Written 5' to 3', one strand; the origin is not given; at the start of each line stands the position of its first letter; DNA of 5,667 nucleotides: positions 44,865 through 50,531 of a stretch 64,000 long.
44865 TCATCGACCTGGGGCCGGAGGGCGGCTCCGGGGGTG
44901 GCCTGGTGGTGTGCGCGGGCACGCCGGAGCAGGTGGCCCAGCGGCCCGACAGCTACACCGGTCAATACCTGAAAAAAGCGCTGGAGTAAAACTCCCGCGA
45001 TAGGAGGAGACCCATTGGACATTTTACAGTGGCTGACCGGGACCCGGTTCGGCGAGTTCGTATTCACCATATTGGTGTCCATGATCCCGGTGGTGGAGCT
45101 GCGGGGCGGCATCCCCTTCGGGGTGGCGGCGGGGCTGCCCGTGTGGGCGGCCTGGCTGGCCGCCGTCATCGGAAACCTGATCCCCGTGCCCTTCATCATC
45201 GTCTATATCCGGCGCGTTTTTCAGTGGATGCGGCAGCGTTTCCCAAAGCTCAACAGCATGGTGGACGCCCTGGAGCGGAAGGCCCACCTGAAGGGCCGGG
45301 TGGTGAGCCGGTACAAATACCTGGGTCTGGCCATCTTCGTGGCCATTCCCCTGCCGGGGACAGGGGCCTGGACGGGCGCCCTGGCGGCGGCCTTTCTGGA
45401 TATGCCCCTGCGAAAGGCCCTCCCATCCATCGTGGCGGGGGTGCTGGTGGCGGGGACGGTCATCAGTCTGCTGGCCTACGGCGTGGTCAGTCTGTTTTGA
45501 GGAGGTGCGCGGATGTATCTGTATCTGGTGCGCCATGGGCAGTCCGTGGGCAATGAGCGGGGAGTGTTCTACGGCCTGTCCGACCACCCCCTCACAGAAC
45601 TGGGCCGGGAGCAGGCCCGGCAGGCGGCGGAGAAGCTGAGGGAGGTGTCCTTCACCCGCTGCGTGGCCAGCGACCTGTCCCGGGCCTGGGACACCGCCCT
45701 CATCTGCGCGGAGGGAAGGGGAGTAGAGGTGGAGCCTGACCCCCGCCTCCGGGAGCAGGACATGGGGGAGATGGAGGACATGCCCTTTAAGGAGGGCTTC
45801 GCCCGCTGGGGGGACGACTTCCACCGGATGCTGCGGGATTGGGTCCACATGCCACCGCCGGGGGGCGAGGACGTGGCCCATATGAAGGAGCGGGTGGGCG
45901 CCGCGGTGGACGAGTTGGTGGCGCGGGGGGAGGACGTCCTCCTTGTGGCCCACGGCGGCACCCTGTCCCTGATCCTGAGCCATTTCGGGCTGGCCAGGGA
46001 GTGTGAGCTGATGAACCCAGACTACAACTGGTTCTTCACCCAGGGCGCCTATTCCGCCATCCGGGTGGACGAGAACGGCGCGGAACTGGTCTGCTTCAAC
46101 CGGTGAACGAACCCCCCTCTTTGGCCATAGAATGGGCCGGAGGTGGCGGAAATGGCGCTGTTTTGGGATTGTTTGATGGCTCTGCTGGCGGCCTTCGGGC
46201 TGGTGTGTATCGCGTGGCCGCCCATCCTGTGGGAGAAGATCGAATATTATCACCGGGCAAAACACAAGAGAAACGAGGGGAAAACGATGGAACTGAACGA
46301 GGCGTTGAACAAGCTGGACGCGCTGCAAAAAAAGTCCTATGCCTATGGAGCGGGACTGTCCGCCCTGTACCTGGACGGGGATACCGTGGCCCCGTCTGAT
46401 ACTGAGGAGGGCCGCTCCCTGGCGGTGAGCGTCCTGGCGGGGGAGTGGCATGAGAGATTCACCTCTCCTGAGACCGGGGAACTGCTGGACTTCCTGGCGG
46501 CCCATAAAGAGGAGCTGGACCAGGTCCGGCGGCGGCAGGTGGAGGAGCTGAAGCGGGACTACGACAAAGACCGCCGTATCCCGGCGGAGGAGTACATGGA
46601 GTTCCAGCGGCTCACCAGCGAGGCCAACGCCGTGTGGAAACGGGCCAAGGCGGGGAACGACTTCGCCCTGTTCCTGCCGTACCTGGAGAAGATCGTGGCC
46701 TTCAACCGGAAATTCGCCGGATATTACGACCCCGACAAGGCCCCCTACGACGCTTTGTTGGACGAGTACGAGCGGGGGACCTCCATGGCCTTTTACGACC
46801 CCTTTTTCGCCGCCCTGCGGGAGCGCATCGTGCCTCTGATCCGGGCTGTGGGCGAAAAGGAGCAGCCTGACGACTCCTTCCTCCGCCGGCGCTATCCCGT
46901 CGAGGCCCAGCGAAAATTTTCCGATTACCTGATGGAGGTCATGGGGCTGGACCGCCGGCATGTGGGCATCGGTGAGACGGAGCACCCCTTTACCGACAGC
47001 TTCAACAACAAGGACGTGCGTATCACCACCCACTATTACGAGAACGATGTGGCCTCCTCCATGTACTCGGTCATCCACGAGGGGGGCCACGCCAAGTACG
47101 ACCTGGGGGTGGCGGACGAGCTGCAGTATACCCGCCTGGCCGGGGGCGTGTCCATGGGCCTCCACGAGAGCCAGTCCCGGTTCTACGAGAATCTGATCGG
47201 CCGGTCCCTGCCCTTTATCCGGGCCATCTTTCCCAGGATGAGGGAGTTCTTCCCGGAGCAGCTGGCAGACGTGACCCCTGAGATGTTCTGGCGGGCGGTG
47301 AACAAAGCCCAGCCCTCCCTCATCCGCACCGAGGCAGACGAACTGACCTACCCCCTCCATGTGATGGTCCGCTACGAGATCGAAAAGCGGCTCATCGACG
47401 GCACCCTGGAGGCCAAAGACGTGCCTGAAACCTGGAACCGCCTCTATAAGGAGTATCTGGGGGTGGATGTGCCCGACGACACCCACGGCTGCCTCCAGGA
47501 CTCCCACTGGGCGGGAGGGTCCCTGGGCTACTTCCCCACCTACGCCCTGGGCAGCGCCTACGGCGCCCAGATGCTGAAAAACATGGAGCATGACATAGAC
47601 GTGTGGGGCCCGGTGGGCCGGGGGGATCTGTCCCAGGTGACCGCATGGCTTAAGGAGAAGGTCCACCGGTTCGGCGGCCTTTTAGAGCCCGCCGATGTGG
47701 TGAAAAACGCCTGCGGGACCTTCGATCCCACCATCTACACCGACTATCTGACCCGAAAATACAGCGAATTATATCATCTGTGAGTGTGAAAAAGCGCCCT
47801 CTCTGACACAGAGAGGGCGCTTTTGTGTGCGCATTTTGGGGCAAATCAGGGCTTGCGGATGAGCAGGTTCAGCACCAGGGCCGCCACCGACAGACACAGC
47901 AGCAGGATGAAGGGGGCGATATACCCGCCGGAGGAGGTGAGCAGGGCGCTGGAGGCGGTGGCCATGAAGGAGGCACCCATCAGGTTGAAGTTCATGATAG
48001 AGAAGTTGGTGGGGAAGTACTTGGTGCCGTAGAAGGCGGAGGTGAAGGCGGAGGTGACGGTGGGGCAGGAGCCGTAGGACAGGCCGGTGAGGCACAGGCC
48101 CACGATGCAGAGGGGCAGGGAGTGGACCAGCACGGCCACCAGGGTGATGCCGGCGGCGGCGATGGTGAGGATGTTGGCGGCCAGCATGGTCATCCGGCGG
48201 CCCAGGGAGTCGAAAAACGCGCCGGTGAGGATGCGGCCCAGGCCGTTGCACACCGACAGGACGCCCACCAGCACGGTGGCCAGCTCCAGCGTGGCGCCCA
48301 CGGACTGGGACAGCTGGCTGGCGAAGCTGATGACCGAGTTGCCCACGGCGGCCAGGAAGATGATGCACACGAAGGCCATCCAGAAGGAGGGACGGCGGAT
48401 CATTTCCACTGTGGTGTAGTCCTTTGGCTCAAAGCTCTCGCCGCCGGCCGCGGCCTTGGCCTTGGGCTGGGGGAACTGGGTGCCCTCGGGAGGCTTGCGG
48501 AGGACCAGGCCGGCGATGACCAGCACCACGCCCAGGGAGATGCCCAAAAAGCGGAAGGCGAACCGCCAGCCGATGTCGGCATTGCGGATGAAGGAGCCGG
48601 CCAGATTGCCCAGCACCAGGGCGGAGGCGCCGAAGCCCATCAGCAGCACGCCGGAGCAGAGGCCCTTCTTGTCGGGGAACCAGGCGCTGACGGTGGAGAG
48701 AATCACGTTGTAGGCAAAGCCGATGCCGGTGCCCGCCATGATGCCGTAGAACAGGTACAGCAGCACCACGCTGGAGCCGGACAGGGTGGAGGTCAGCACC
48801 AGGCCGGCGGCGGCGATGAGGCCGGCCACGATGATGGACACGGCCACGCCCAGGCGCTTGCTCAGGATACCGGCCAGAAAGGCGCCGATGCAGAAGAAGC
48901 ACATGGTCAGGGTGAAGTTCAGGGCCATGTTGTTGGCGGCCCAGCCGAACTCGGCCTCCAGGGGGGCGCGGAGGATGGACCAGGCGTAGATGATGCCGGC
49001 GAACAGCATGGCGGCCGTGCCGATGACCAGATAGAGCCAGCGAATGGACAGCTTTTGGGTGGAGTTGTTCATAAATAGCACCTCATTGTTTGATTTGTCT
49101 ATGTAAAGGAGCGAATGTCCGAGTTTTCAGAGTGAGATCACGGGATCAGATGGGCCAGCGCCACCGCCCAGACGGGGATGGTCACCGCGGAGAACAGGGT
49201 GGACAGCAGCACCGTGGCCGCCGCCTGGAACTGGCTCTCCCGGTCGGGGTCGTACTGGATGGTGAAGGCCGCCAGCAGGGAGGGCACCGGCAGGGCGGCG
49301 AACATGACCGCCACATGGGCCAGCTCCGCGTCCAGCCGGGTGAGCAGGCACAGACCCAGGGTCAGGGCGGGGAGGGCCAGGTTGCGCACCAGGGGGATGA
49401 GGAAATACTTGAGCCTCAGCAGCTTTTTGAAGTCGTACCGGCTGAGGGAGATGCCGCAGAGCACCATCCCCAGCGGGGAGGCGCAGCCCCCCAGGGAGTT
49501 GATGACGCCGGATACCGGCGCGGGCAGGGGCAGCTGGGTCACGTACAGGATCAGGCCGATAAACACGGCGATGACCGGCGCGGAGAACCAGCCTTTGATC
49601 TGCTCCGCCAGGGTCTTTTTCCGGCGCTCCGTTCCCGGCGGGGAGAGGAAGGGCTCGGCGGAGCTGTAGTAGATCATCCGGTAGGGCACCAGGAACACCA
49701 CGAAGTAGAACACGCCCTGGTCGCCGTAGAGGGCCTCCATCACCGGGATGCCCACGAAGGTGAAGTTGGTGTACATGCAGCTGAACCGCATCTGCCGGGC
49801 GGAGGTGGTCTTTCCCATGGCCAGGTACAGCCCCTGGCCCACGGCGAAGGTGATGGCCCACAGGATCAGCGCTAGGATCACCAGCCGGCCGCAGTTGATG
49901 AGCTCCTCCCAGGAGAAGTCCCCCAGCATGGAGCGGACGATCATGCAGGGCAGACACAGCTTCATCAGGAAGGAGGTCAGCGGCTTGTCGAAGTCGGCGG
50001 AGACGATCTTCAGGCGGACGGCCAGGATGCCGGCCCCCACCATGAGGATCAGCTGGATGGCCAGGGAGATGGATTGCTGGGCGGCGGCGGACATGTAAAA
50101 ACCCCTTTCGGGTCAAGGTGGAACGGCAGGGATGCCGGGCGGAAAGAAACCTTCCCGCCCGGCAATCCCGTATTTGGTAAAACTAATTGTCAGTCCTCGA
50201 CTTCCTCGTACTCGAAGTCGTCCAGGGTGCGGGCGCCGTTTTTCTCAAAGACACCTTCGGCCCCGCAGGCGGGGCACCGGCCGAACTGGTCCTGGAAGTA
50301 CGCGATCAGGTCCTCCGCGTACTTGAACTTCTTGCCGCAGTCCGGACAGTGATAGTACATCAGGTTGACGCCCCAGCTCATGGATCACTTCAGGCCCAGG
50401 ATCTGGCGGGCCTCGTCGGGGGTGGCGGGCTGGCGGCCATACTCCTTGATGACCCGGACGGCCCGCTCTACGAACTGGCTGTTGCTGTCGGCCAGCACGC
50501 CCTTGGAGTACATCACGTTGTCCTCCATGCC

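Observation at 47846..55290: HxlR-linked operon built around a BKACE enzyme and a HADH-family dehydrogenase: candidate pathway for an unknown beta-hydroxy or beta-keto acid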

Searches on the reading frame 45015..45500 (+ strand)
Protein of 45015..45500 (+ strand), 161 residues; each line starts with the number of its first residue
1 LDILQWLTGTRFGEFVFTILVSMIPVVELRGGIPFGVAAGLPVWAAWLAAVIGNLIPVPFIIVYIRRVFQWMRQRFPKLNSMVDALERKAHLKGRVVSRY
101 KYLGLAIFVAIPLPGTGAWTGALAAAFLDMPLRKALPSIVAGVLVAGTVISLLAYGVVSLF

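Call 44: search_protein_families(library=pfam, proteins=[window:45015-45500:+], max_evalue=0.00001)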
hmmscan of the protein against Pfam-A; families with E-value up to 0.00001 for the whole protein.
window:45015-45500:+ (161 aa): 1 family
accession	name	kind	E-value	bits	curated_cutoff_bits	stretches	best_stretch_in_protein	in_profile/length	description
PF06695.16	Sm_multidrug_ex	-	2.3e-42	144.9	30.7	1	28-149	1-121/121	Putative small multi-drug export protein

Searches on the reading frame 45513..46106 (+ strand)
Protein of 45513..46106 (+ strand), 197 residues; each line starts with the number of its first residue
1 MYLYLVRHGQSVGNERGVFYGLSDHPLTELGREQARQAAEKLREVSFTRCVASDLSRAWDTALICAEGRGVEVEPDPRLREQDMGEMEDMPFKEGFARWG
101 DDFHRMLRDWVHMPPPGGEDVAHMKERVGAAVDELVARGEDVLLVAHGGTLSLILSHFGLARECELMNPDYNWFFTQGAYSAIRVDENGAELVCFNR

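Call 44: search_protein_families(library=pfam, proteins=[window:45513-46106:+], max_evalue=0.00001)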
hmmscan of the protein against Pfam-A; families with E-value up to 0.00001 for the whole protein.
window:45513-46106:+ (197 aa): 1 family
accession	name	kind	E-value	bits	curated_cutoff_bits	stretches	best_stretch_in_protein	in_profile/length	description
PF00300.27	His_Phos_1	-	4.6e-49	167.2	21.7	1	3-196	1-192/194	Histidine phosphatase superfamily (branch 1)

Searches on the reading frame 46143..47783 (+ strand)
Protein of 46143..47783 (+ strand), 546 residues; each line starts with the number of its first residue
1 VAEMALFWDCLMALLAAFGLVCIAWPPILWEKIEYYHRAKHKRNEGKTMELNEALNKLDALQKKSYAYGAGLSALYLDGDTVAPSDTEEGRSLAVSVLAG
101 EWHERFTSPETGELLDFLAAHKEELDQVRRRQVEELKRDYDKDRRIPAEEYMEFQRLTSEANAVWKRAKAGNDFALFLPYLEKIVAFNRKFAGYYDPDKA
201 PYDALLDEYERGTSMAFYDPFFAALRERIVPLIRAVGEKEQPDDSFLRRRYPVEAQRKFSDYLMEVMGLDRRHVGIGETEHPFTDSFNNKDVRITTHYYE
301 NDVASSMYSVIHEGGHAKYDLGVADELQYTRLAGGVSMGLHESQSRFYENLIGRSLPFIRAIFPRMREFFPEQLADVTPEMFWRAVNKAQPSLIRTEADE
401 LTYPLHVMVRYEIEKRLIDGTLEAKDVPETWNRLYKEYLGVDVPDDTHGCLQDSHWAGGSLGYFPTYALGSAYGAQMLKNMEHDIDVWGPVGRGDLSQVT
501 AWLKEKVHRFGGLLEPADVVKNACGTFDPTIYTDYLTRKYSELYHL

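Call 44: search_protein_families(library=pfam, proteins=[window:46143-47783:+], max_evalue=0.00001)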
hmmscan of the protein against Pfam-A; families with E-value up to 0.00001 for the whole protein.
window:46143-47783:+ (546 aa): 1 family
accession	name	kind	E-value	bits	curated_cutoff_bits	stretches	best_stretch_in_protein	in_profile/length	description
PF02074.21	Peptidase_M32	-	2.9e-167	557.7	25.1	1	59-540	3-489/489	Carboxypeptidase Taq (M32) metallopeptidase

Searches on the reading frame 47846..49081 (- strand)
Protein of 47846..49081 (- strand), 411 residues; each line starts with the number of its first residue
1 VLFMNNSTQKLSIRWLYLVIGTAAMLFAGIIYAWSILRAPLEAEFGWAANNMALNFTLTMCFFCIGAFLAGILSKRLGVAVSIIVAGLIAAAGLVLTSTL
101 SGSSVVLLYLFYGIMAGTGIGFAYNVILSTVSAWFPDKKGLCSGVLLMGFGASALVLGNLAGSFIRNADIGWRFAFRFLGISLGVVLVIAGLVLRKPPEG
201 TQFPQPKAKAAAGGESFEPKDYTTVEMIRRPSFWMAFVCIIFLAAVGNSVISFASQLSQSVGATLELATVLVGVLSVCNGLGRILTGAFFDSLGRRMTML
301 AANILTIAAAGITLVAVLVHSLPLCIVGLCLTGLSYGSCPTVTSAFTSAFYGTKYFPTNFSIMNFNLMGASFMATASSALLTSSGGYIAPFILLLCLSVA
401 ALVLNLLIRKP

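Call 3: search_protein_families(library=pfam, proteins=[window:47846-49081:-], max_evalue=0.01)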
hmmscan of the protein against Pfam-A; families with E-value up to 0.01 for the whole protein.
window:47846-49081:- (411 aa): 3 families
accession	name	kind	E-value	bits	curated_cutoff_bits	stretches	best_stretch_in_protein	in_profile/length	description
PF07690.21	MFS_1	-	9.7e-31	107.4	33.4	2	23-250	5-220/347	Major Facilitator Superfamily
PF00083.30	Sugar_tr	-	0.00019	20.9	22.3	1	266-407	46-190/452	Sugar (and other) transporter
PF23262.1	NFD4_C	-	0.00041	20.7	27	1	226-383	12-169/215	NFD4, C-terminal domain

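Call 4: search_protein_families(library=ncbifam, proteins=[window:47846-49081:-], max_evalue=0.01)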
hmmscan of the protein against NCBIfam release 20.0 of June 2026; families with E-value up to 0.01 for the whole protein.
window:47846-49081:- (411 aa): 7 families
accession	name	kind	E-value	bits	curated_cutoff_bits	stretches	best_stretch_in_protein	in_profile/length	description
NF049980.1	SfMCT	equivalog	8.4e-80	268.2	320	1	14-396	1-377/378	L-lactate MFS transporter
TIGR00890.1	2A0111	subfamily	6.5e-52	176.7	374.85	1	14-404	1-377/377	oxalate/formate antiport family MFS transporter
TIGR04259.1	oxa_formateAnti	equivalog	6.4e-42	143.8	335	1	14-410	1-393/405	oxalate/formate MFS antiporter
TIGR00892.1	2A0113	subfamily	2.7e-10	39.6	586.1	1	15-212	16-211/455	monocarboxylate transporter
TIGR00895.1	2A0115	subfamily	1.6e-09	37.2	418.55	1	9-358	10-374/398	aromatic acid/H+ symport family MFS transporter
NF008654.0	PRK11652.1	equivalog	0.00017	20.6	479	1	240-403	14-178/397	multidrug efflux MFS transporter EmrD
TIGR00880.1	2_A_01_02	superfamily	0.0033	17.5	131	1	280-408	8-137/141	multidrug resistance protein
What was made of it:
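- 47846..49081 (-): MFS transporter of the oxalate/formate-lactate (OFA/SfMCT-like) group; last gene of the operon. NCBIfam SfMCT at 268 bits, below the 320 cut-off (calls 3, 4).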

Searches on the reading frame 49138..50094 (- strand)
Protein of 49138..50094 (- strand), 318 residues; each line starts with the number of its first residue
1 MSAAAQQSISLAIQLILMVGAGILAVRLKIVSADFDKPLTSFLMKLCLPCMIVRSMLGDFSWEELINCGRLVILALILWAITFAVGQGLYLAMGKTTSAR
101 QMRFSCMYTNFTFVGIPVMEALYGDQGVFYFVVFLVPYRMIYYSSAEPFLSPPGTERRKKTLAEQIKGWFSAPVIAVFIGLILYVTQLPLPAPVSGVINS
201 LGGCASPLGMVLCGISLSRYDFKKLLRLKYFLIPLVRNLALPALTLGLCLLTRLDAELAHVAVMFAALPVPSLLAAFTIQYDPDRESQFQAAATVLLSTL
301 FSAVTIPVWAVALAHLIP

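Call 3: search_protein_families(library=pfam, proteins=[window:49138-50094:-], max_evalue=0.01)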
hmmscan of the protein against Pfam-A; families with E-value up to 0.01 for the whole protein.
window:49138-50094:- (318 aa): 2 families
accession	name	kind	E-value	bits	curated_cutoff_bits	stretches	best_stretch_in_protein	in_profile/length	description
PF03547.23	Mem_trans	-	1.3e-25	90.2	25.7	1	13-309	7-342/343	Membrane transport protein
PF01758.21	SBF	-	4.3e-05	23.7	24.3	1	210-317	8-118/191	Sodium Bile acid symporter family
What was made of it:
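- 49138..50094 (-): AEC-family (Mem_trans) permease; substrate unknown, possibly phloroglucinol uptake or product export. Pfam Mem_trans at 90 bits (call 3).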

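Call 4: search_protein_families(library=ncbifam, proteins=[window:49138-50094:-], max_evalue=0.01)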
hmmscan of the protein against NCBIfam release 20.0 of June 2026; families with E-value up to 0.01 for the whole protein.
window:49138-50094:- (318 aa): 1 family
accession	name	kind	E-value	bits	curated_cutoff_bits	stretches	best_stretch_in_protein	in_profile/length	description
TIGR00946.1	2a69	subfamily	4.3e-19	68.8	246.05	1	11-313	10-334/336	auxin efflux carrier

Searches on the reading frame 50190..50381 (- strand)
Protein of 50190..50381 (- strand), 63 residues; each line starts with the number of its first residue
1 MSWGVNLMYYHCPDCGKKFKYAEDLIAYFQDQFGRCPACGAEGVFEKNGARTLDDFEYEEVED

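Call 3: search_protein_families(library=pfam, proteins=[window:50190-50381:-], max_evalue=0.01)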
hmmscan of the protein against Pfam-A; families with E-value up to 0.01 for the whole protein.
window:50190-50381:- (63 aa): 23 families
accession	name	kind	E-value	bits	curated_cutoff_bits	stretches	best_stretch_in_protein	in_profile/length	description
PF03119.21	DNA_ligase_ZBD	-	0.00012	22.3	25.8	0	35-49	1-15/27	NAD-dependent DNA ligase C4 zinc finger domain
PF13719.11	Zn_ribbon_5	-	0.00013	22.1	29.3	0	11-26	4-19/37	zinc-ribbon domain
PF18073.7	Zn_ribbon_LapB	-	0.00028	20.9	25.7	0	33-41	14-22/28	Rubredoxin metal binding domain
PF25207.1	DUF7837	-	0.00043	20.7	27.8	0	11-31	7-27/47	Domain of unknown function (DUF7837)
PF00096.32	zf-C2H2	-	0.00049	20.9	25.2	1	10-26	1-17/23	Zinc finger, C2H2 type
PF13717.11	Zn_ribbon_4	-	0.00056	20.2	30.3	0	8-26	1-19/36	zinc-ribbon domain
PF09723.15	Zn_ribbon_8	-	0.00073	19.9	34.4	1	10-42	6-35/41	Zinc ribbon domain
PF25206.1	DUF7836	-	0.001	19.3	26.7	1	11-42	9-39/59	Domain of unknown function (DUF7836)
PF03884.20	YacG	-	0.0017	18.5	25.5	0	11-23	2-14/52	DNA gyrase inhibitor YacG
PF12172.15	zf-ChsH2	-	0.0019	18.4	23.2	0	7-17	9-19/37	ChsH2, rubredoxin-like zinc ribbon domain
PF25208.1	DUF7838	-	0.0023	18.3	28.5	0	35-51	8-24/55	Domain of unknown function (DUF7838)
PF14690.11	Zn_ribbon_ISL3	-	0.0025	18.6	25.5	0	34-52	3-20/47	zinc-finger of transposase IS204/IS1001/IS1096/IS1165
PF24460.1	DUF7575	-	0.0032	17.2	28.5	0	11-18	5-12/28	Domain of unknown function (DUF7575)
PF12677.13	DUF3797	-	0.0037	17.5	25.1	0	30-50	10-30/48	Domain of unknown function (DUF3797)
PF07754.17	HVO_2753_ZBP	-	0.0038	17.4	33.2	0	9-17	16-24/46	Small zinc finger protein HVO_2753-like, Zn-binding pocket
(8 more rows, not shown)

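Call 4: search_protein_families(library=ncbifam, proteins=[window:50190-50381:-], max_evalue=0.01)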
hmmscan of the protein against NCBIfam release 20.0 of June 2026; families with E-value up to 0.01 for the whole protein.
window:50190-50381:- (63 aa): 8 families
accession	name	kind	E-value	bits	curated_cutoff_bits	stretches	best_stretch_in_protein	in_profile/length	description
TIGR04104.1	cxxc_20_cxxc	subfamily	3.1e-05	24.3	45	1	11-48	2-40/93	TIGR04104 family putative zinc finger protein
NF045720.1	rubredox_RCKP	subfamily_domain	0.00042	19.8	45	0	35-48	21-34/34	RCKP-type rubredoxin-like domain-containing protein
NF040506.1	PG0870_Nterm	domain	0.0005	20.1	50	1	10-36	12-42/56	PG0870-related protein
NF047912.1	ECs_2282_CxxC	subfamily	0.00085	19.2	37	0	10-43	3-37/60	ECs_2282 family putative zinc-binding protein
NF004910.0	PRK06266.1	equivalog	0.0023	17.1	180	1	6-42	121-152/185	transcription initiation factor E subunit alpha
TIGR02605.1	CxxC_CxxC_SSSS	subfamily_domain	0.0035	17.4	31.3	1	10-42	6-35/52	FmdB family zinc ribbon protein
NF041913.1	HVO_2142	equivalog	0.0038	17.1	90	0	11-20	13-22/48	HVO_2142 family zinc finger protein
TIGR00373.1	TIGR00373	equivalog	0.0053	16.3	149.5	1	6-42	106-137/162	transcription factor E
